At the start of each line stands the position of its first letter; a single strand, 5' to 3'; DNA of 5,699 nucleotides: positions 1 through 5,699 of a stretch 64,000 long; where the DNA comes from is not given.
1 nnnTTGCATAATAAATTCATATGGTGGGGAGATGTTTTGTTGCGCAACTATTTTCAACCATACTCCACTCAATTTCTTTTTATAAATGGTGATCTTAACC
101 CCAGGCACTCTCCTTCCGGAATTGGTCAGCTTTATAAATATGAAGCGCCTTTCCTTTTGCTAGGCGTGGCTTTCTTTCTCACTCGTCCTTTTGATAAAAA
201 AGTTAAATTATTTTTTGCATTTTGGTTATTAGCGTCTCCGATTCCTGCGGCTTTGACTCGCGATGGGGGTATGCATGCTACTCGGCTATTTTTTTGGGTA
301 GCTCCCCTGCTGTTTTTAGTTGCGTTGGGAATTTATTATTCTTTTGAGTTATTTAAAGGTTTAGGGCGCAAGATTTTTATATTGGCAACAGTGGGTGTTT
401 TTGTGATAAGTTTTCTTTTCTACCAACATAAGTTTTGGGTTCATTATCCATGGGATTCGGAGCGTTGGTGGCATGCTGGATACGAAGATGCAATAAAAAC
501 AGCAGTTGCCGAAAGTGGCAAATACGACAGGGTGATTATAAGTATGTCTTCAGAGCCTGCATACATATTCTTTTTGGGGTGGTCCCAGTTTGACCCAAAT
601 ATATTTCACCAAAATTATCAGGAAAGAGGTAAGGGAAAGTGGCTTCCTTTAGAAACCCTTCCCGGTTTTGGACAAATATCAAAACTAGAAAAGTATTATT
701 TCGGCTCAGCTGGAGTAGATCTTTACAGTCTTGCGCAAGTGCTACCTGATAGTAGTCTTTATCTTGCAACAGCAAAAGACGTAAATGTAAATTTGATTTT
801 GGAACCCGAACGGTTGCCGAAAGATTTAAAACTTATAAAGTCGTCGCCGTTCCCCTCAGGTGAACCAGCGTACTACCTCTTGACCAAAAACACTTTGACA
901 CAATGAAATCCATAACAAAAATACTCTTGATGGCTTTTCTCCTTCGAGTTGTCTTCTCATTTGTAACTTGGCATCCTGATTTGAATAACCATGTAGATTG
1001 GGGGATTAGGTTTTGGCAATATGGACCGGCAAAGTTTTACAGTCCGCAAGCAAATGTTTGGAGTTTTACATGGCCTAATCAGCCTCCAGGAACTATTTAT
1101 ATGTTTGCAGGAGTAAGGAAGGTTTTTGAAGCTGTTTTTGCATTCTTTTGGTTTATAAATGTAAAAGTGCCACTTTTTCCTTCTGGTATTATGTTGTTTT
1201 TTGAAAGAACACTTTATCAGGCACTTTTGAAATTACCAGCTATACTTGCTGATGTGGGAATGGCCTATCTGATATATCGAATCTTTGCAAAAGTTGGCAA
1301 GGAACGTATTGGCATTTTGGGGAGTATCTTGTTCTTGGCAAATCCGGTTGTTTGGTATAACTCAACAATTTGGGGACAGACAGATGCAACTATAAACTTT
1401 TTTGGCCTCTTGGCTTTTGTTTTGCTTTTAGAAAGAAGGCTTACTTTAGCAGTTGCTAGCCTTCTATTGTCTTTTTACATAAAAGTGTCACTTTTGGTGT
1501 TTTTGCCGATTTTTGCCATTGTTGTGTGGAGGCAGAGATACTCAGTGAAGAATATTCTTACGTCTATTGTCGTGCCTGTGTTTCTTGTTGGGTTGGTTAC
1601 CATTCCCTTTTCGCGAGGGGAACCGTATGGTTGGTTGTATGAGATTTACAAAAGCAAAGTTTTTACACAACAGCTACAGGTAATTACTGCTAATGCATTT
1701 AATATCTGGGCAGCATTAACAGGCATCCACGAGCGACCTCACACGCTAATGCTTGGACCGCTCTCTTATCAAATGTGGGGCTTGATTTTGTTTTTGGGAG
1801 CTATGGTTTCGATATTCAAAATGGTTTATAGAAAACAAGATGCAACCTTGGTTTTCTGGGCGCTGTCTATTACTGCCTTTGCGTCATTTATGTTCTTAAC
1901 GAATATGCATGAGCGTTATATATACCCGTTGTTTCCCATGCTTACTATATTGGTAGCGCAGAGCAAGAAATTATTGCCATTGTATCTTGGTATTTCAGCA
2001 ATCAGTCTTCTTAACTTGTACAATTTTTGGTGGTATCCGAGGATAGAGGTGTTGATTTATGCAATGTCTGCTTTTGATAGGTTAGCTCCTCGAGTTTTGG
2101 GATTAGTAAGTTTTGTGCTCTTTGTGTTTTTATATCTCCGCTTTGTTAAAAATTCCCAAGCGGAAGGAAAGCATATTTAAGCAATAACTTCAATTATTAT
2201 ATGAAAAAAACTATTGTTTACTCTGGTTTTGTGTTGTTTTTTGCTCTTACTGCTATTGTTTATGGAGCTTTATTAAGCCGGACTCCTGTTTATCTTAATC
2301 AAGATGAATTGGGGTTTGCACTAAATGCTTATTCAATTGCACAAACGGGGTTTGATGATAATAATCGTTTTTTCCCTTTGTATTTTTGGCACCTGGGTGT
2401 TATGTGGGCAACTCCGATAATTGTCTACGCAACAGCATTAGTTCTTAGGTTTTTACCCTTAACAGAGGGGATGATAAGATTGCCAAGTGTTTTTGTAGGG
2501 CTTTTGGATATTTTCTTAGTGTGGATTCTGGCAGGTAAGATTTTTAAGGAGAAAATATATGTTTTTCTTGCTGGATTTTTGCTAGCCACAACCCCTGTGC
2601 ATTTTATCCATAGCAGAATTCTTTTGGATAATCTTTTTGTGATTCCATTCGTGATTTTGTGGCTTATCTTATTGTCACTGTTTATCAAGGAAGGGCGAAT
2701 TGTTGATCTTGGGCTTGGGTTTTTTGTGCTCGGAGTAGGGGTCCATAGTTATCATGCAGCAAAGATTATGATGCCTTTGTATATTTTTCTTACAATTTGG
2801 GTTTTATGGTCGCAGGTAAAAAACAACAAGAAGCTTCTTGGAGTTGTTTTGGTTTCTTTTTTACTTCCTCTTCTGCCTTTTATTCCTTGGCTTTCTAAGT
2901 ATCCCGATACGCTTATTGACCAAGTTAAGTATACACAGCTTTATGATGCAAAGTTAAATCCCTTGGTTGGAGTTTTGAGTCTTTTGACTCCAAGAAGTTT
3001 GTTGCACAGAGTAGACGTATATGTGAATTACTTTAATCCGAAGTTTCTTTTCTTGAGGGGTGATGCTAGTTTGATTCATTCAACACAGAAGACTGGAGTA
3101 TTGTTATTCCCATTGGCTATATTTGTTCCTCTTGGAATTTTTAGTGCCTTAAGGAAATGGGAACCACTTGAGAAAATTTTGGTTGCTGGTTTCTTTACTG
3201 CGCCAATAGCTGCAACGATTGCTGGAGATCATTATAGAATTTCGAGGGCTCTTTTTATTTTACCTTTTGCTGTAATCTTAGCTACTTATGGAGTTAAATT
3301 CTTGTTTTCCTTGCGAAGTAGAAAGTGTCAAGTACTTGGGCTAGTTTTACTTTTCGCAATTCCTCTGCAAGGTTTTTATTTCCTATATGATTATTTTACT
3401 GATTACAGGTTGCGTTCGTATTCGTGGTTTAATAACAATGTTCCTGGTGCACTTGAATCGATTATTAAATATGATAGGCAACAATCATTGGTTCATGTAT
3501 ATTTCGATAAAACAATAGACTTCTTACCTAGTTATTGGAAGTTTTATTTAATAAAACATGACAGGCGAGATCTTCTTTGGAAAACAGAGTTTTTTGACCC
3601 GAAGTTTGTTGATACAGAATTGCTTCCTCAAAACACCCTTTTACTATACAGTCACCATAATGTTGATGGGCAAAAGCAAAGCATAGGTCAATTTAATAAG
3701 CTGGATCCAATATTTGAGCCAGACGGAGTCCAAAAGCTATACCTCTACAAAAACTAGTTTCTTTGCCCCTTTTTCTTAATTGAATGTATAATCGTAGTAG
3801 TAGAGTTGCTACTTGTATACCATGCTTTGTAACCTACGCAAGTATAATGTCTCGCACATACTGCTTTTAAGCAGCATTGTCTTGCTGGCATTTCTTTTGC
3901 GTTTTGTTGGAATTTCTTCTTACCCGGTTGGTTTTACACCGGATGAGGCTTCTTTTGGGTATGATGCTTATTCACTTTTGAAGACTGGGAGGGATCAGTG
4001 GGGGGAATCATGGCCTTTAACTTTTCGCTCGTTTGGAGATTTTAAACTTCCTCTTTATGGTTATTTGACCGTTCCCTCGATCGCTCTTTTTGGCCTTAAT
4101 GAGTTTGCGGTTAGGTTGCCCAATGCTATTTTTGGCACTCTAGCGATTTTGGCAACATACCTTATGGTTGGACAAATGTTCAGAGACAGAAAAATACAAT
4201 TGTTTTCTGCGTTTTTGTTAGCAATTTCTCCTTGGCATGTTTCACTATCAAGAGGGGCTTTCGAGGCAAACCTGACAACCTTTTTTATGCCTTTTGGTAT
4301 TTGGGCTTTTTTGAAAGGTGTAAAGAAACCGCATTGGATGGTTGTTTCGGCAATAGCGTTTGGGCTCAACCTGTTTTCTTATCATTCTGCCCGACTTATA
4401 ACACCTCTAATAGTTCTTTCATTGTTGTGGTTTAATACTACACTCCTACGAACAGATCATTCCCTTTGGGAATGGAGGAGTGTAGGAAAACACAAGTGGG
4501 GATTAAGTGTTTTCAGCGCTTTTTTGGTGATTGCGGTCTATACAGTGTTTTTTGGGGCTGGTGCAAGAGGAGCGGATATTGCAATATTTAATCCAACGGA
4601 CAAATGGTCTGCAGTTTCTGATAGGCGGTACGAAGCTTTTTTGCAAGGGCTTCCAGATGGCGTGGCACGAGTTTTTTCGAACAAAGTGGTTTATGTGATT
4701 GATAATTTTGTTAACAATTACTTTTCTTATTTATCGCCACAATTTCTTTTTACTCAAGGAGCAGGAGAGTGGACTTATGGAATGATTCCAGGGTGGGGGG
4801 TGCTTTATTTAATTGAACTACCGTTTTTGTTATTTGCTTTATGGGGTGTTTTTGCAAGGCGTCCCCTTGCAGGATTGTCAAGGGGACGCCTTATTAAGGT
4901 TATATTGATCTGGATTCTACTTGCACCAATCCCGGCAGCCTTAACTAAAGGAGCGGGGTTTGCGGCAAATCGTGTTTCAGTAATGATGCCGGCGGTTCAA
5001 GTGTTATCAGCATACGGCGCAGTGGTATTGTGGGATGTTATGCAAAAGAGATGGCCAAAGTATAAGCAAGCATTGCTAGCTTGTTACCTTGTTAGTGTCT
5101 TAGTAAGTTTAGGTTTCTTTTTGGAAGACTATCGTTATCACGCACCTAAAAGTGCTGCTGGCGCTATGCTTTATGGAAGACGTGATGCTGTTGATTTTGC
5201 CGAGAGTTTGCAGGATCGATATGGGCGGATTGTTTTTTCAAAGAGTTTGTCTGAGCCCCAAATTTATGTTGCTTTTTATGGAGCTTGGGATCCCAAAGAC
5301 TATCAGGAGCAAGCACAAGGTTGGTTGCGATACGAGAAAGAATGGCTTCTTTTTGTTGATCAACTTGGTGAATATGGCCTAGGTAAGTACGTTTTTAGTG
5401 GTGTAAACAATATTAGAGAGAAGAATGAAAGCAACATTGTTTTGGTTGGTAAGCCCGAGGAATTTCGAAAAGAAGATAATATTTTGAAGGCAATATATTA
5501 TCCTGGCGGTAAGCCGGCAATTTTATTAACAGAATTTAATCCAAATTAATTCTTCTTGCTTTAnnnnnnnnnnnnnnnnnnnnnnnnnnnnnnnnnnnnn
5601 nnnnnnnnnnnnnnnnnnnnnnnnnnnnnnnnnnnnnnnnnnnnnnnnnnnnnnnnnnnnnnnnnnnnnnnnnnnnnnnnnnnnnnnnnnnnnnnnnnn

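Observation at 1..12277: Tandem array of six PMT/ArnT-like (GT39-type) paralogs, including one truncated at the window edge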

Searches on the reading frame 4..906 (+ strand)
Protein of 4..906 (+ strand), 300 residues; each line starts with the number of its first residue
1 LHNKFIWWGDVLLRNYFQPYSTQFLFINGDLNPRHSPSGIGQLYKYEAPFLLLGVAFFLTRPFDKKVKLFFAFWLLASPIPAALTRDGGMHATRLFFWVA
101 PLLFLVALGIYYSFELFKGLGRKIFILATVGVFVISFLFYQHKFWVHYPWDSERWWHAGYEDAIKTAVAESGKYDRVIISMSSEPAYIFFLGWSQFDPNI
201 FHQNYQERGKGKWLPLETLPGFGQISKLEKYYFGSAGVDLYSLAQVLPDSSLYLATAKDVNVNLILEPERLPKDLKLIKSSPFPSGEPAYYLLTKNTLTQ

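Call 3: search_protein_families(library=pfam, proteins=[window:4-906:+], max_evalue=0.01)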
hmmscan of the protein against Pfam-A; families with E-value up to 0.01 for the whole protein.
window:4-906:+ (300 aa): 0 families

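Call 6: search_protein_families(library=ncbifam, proteins=[window:4-906:+], max_evalue=0.01)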
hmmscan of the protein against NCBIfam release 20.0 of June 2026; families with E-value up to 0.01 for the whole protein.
window:4-906:+ (300 aa): 0 families

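Call 20: search_protein_families(library=pfam, proteins=[window:4-906:+], max_evalue=1)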
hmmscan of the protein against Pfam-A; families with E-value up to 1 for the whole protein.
window:4-906:+ (300 aa): 0 families

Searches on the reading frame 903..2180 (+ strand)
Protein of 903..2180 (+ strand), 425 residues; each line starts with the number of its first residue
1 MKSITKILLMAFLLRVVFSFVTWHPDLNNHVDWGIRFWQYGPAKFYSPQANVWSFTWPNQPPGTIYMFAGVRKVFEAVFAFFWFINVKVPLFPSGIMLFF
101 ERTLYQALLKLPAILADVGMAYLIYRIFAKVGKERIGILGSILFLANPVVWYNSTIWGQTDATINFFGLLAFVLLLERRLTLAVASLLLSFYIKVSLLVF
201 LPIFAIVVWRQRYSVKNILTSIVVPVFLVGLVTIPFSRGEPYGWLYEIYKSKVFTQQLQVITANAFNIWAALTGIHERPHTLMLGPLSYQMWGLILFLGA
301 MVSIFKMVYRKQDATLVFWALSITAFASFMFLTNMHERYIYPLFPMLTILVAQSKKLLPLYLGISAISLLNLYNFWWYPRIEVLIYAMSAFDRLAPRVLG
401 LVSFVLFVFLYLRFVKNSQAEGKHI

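Call 3: search_protein_families(library=pfam, proteins=[window:903-2180:+], max_evalue=0.01)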
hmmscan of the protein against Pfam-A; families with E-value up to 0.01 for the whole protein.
window:903-2180:+ (425 aa): 0 families

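Call 6: search_protein_families(library=ncbifam, proteins=[window:903-2180:+], max_evalue=0.01)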
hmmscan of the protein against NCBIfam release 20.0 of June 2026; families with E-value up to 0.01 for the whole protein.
window:903-2180:+ (425 aa): 0 families

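Call 20: search_protein_families(library=pfam, proteins=[window:903-2180:+], max_evalue=1)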
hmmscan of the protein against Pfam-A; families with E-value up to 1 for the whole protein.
window:903-2180:+ (425 aa): 0 families

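Call 37: find_encoding_contigs(protein=window:903-2180:+, flank=10000, max_places=2)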
Protein window:903-2180:+ (425 aa): 6 contigs read that carry it; 2 places shown.
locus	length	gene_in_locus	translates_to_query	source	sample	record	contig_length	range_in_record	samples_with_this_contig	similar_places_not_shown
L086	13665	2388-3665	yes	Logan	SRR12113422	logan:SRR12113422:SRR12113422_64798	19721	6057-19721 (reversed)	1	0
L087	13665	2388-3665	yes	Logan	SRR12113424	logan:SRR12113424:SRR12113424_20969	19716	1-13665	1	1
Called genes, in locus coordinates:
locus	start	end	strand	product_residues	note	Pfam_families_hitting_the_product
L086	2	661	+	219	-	?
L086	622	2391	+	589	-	PF13231:PMT_2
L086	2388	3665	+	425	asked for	-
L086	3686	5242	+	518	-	PF13231:PMT_2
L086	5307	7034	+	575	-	PF13231:PMT_2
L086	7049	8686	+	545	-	-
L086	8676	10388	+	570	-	PF02366:PMT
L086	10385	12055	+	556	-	PF02366:PMT (weak), PF13231:PMT_2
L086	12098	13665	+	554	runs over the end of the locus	PF13231:PMT_2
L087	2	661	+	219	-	?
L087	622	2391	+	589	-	PF13231:PMT_2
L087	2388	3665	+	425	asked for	-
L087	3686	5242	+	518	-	PF13231:PMT_2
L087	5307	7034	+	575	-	PF13231:PMT_2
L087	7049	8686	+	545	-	-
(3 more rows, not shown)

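Call 47: search_solved_structures(query=A4, max_evalue=10)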
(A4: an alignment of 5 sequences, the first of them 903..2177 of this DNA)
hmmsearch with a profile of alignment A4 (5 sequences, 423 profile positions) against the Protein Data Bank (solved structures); distinct sequences matched with E-value up to 10: 2.
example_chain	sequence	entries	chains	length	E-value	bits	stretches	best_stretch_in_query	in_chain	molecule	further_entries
6snh_X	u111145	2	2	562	6.5e-06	28.6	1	27-392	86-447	Dolichyl pyrophosphate Man9GlcNAc2 alpha-1,3-glucosyltransferase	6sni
9iho_b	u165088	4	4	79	1.3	11.2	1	307-345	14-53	NI9M (B9) subunit of mitochondrial NADH:ubiquinone oxidoreductase (Complex I)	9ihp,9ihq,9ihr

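Call 69: search_protein_families(library=pfam, alignment_id=A4, max_evalue=1)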
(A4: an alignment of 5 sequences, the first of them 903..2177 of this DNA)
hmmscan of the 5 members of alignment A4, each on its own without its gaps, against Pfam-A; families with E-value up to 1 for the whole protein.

A. member 1, window:903-2177:+ (425 aa): 0 families

B. families by the number of members that match (of 5 scanned): 6 families
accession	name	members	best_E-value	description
PF09594.16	GT87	1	2.1e-06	Glycosyltransferase family 87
PF03155.21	Alg6_Alg8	1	0.0019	ALG6, ALG8 glycosyltransferase family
PF14897.12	EpsG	1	0.013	EpsG family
PF06728.19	PIG-U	1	0.038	GPI transamidase subunit PIG-U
PF11666.13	DUF2933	1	0.049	Protein of unknown function (DUF2933)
PF23488.1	YKL065W-A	1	0.32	YKL065W-A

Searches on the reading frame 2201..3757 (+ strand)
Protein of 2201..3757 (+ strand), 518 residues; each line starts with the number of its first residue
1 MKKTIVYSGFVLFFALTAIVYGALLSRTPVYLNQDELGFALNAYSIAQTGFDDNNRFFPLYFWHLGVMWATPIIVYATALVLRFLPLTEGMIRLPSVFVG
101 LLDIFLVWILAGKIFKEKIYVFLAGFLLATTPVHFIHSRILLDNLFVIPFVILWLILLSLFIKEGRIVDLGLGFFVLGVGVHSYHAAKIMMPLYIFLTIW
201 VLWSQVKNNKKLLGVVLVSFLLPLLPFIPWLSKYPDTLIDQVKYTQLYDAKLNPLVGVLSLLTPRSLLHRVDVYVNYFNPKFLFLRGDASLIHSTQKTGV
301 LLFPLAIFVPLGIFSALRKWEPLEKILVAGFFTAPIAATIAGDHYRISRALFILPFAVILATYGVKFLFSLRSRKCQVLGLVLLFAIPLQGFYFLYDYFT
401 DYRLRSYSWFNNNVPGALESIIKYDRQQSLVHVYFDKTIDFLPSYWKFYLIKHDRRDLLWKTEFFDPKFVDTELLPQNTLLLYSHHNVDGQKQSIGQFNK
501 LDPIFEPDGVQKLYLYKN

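Call 3: search_protein_families(library=pfam, proteins=[window:2201-3757:+], max_evalue=0.01)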
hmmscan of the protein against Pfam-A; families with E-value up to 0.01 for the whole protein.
window:2201-3757:+ (518 aa): 1 family
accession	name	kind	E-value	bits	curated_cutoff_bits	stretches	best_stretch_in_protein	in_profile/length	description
PF13231.12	PMT_2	-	6e-10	40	26.1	1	72-230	4-160/160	Dolichyl-phosphate-mannose-protein mannosyltransferase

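Call 6: search_protein_families(library=ncbifam, proteins=[window:2201-3757:+], max_evalue=0.01)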
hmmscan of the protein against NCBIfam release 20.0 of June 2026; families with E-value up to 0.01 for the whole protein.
window:2201-3757:+ (518 aa): 1 family
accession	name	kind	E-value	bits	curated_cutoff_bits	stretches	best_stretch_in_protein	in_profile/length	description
TIGR03663.1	TIGR03663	subfamily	2e-07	30.4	126.25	1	71-209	52-189/435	flippase activity-associated protein Agl23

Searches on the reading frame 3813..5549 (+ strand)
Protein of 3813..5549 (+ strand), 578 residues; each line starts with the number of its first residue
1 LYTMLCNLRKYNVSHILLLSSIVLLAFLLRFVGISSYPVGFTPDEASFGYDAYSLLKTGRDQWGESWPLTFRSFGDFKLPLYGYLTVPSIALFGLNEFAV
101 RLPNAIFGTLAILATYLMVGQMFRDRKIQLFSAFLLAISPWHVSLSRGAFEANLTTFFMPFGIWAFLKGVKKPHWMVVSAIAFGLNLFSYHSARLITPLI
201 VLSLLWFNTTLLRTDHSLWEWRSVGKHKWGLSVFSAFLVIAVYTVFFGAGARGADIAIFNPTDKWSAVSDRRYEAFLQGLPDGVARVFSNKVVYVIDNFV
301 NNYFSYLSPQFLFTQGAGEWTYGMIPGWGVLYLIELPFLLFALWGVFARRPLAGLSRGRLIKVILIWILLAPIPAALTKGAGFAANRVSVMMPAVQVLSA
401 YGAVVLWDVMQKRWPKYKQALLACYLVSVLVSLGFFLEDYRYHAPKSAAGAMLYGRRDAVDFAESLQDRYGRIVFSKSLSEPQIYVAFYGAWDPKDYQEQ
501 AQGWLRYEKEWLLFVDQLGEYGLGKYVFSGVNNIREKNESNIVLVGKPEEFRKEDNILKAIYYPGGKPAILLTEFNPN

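Call 3: search_protein_families(library=pfam, proteins=[window:3813-5549:+], max_evalue=0.01)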
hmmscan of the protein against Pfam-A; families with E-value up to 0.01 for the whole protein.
window:3813-5549:+ (578 aa): 2 families
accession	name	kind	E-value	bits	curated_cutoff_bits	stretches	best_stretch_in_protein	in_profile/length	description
PF13231.12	PMT_2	-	3.6e-12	47.2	26.1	1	80-213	4-139/160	Dolichyl-phosphate-mannose-protein mannosyltransferase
PF02366.24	PMT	-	0.00053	20.1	22.7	1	87-245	68-235/245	Dolichyl-phosphate-mannose-protein mannosyltransferase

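Call 6: search_protein_families(library=ncbifam, proteins=[window:3813-5549:+], max_evalue=0.01)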
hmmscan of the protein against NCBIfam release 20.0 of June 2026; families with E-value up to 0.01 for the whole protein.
window:3813-5549:+ (578 aa): 2 families
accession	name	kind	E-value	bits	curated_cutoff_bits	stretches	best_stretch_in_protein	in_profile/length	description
TIGR03663.1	TIGR03663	subfamily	1.2e-11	44.3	126.25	1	20-269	5-248/435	flippase activity-associated protein Agl23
NF009784.2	PRK13279.1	equivalog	0.00025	19.8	567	1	36-164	23-147/539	lipid IV(A) 4-amino-4-deoxy-L-arabinosyltransferase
